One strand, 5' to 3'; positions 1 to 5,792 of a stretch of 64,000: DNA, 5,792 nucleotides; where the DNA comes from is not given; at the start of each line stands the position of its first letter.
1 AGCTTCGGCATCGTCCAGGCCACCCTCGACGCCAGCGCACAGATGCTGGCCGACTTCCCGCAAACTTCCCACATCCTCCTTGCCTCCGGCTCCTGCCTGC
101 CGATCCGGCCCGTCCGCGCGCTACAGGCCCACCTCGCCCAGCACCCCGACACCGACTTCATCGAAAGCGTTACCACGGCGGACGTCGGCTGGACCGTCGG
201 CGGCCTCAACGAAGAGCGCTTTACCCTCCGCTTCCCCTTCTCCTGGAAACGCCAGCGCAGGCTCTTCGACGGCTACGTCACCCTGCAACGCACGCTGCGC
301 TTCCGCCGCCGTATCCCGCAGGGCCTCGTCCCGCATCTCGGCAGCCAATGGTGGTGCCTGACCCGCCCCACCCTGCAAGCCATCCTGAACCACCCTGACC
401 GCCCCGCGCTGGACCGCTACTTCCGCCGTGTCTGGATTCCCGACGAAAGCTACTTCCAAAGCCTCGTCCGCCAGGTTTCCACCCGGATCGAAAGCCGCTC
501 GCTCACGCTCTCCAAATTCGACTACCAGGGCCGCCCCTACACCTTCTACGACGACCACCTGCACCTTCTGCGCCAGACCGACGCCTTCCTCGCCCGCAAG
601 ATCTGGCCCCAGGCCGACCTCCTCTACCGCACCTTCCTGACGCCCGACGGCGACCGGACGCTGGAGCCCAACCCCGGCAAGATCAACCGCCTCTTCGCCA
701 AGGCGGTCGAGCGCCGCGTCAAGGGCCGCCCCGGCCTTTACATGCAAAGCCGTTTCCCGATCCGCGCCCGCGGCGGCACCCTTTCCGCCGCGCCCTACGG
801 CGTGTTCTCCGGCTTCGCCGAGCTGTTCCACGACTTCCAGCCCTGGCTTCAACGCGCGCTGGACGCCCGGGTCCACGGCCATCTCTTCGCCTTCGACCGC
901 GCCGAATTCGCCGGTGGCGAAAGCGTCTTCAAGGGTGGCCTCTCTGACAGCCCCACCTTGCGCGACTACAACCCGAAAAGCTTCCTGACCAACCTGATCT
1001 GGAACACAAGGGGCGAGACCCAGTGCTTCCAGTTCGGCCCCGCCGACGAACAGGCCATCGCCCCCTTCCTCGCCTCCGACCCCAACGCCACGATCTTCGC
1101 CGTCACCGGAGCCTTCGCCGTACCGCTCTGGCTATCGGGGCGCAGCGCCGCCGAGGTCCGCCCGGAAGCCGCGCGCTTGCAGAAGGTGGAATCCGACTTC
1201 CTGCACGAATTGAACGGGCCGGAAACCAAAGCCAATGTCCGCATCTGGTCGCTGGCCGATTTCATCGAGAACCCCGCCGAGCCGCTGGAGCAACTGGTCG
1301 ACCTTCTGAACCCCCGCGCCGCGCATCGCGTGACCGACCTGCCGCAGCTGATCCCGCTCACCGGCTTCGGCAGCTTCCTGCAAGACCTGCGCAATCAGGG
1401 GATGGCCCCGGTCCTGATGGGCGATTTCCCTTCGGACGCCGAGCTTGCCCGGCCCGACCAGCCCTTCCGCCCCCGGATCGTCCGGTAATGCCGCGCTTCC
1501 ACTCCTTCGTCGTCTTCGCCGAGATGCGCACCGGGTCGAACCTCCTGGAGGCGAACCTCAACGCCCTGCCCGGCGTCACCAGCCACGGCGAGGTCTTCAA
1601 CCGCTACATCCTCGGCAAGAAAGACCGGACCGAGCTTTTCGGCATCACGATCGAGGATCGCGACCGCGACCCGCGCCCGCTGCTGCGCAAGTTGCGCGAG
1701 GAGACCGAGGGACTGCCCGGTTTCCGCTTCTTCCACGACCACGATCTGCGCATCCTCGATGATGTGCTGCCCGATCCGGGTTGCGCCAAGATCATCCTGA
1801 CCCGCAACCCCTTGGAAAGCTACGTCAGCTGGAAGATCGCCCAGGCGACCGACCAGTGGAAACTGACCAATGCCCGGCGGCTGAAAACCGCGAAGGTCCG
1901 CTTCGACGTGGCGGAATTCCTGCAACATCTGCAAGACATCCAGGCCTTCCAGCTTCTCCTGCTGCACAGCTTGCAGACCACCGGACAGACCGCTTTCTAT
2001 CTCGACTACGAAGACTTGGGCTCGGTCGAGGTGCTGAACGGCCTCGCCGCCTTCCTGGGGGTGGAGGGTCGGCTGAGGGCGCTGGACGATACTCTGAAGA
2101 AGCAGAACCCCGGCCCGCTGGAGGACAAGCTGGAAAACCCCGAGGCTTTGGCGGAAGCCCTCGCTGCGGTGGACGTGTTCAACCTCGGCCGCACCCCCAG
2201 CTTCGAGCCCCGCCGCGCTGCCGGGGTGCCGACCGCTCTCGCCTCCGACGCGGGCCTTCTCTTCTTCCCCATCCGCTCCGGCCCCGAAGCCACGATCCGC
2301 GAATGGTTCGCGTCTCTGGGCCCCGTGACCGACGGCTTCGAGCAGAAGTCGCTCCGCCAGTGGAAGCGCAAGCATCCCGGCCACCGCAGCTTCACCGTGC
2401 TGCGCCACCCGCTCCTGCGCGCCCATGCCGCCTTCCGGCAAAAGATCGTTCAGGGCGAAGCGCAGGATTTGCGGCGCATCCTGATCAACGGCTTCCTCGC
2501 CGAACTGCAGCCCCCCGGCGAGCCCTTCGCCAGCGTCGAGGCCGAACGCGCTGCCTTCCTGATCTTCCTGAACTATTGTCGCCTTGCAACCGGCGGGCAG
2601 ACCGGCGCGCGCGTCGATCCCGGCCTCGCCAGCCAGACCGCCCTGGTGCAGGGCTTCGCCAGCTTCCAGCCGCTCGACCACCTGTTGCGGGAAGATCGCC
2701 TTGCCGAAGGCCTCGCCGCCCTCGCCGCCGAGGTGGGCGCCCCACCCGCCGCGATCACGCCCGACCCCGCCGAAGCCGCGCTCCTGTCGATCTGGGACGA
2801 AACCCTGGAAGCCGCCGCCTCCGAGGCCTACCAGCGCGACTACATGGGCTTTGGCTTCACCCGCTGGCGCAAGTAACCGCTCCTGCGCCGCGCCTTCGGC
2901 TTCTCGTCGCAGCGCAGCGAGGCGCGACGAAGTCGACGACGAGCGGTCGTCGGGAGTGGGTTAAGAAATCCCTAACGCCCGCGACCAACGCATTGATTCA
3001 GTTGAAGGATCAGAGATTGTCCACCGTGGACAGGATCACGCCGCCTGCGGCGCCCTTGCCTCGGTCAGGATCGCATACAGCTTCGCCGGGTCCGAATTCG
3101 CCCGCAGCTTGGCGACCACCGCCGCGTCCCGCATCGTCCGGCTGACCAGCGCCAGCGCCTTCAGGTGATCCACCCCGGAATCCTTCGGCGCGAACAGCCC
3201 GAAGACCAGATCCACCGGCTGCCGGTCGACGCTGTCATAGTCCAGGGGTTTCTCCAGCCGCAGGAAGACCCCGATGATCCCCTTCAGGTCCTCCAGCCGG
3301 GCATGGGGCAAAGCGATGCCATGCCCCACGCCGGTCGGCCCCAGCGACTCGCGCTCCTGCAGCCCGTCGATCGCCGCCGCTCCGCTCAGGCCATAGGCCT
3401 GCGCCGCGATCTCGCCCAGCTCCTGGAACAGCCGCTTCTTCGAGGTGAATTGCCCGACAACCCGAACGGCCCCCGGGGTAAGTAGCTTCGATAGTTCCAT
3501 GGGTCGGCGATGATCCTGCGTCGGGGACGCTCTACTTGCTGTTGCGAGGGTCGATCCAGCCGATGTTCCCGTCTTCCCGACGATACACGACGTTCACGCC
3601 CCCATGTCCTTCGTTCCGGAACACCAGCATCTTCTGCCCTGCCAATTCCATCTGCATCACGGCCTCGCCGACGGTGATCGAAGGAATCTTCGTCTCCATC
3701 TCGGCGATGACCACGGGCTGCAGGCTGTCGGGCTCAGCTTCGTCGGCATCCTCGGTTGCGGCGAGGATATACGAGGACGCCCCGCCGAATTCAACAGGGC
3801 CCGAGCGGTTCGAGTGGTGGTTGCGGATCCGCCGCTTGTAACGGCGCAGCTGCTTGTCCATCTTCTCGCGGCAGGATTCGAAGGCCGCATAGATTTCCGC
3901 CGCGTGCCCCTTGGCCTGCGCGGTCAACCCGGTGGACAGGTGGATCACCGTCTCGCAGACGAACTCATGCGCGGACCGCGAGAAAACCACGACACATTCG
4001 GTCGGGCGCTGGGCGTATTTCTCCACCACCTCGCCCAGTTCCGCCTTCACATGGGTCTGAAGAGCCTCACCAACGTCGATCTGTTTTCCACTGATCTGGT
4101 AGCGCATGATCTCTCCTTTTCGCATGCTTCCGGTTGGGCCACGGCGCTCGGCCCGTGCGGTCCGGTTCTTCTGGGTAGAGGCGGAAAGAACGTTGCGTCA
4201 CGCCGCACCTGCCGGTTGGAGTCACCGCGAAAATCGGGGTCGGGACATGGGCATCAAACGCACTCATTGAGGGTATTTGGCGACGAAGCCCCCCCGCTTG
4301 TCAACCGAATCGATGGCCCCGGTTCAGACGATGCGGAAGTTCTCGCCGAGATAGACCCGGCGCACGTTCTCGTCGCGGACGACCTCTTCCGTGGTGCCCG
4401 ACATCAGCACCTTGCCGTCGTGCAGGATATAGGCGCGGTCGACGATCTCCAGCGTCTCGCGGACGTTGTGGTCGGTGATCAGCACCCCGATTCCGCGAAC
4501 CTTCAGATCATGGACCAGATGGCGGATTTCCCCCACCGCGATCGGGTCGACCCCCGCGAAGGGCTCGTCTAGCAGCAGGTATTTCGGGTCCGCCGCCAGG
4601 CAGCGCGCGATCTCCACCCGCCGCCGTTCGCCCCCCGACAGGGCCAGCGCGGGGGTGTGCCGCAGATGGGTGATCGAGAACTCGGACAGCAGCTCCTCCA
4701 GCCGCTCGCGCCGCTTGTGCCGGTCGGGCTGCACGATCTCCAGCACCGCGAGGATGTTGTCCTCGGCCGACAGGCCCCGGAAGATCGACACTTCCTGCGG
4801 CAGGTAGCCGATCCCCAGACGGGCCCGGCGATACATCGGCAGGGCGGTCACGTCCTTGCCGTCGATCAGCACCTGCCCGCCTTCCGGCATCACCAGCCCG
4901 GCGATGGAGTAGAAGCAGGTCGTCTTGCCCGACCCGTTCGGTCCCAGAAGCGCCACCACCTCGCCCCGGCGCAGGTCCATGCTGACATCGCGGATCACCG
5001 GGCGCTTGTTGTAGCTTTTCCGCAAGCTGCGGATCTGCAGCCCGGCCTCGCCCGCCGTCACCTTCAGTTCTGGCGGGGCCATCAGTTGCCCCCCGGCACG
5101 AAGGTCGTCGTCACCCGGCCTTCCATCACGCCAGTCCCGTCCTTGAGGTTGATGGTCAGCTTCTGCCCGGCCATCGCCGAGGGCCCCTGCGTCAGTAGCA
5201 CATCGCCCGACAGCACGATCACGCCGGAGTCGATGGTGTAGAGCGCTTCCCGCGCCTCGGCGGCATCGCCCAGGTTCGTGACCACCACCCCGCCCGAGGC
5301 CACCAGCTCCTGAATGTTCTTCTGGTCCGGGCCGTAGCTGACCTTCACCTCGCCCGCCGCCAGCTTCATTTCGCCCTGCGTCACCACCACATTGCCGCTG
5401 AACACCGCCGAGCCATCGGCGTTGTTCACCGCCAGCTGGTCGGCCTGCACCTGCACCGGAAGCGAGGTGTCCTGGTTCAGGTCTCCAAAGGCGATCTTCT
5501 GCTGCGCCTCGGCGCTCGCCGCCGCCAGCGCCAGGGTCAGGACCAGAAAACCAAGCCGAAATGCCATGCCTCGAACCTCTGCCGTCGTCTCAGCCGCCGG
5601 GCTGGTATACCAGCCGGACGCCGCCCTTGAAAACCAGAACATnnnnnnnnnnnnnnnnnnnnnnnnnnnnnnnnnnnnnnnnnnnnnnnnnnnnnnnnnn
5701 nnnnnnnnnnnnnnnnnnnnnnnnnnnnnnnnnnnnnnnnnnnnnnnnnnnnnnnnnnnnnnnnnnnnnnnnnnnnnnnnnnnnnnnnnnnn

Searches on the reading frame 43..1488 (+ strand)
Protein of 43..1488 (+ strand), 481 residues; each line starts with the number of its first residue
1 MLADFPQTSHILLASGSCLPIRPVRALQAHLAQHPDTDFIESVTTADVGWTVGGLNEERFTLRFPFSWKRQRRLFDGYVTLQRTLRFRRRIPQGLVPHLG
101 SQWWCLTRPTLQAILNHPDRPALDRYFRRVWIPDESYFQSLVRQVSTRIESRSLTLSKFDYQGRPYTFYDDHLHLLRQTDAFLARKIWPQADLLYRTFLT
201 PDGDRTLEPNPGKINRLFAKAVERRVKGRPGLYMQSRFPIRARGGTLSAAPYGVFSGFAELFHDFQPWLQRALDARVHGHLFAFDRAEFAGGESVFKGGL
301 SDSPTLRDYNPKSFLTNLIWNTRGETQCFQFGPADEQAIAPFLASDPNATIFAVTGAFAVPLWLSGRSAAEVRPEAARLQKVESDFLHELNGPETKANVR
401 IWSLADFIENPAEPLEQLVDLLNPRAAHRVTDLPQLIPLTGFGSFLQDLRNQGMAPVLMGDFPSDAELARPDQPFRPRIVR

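Call 71: search_protein_families(library=pfam, proteins=[window:43-1488:+], max_evalue=0.00001)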
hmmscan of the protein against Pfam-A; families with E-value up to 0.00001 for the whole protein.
window:43-1488:+ (481 aa): 2 families
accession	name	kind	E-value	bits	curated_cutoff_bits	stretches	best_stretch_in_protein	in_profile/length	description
PF19349.4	DUF5927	-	1.1e-128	429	27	1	185-479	1-298/300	Family of unknown function (DUF5927)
PF02485.27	Branch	-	2.1e-07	31.2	23.4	1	9-164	90-231/250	Core-2/I-Branching enzyme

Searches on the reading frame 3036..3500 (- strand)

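Call 71: search_protein_families(library=pfam, proteins=[window:3036-3500:-], max_evalue=0.00001)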
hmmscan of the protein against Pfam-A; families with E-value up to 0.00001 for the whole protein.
window:3036-3500:- (154 aa): 1 family
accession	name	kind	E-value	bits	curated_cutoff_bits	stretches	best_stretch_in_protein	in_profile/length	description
PF00359.27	PTS_EIIA_2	-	5.7e-28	98.1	27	1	6-147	2-143/144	Phosphoenolpyruvate-dependent sugar phosphotransferase system, EIIA 2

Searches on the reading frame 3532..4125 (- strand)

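Call 71: search_protein_families(library=pfam, proteins=[window:3532-4125:-], max_evalue=0.00001)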
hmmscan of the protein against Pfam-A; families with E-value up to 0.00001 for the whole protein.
window:3532-4125:- (197 aa): 2 families
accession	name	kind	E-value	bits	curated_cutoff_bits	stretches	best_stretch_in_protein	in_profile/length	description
PF16321.10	Ribosom_S30AE_C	-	1.4e-19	70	25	1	136-189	3-56/57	Sigma 54 modulation/S30EA ribosomal protein C terminus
PF02482.25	Ribosomal_S30AE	-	2.4e-19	70.3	23.7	1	9-101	1-88/88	Sigma 54 modulation protein / S30EA ribosomal protein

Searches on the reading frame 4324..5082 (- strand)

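Call 71: search_protein_families(library=pfam, proteins=[window:4324-5082:-], max_evalue=0.00001)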
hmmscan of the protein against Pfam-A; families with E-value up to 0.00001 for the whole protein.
window:4324-5082:- (252 aa): 2 families
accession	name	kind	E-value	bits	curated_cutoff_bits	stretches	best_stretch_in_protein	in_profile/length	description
PF00005.33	ABC_tran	-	3.2e-37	128.6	25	1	31-176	2-137/137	ABC transporter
PF12399.14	BCA_ABC_TP_C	-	2.9e-06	27.2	25.5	1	224-249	1-26/27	Branched-chain amino acid ATP-binding cassette transporter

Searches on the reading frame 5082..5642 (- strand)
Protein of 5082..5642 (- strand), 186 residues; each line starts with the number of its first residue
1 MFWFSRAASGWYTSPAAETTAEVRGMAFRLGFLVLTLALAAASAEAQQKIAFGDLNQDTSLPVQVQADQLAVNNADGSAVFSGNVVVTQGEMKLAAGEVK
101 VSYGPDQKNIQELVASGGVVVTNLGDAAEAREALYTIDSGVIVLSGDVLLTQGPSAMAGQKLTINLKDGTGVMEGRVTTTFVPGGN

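Call 71: search_protein_families(library=pfam, proteins=[window:5082-5642:-], max_evalue=0.00001)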
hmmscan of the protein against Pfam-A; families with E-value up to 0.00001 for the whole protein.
window:5082-5642:- (186 aa): 1 family
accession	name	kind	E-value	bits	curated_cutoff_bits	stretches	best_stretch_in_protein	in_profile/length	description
PF03968.19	LptD_N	-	1e-21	77.7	20.4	1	64-169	1-112/113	LptA/(LptD N-terminal domain) LPS transport protein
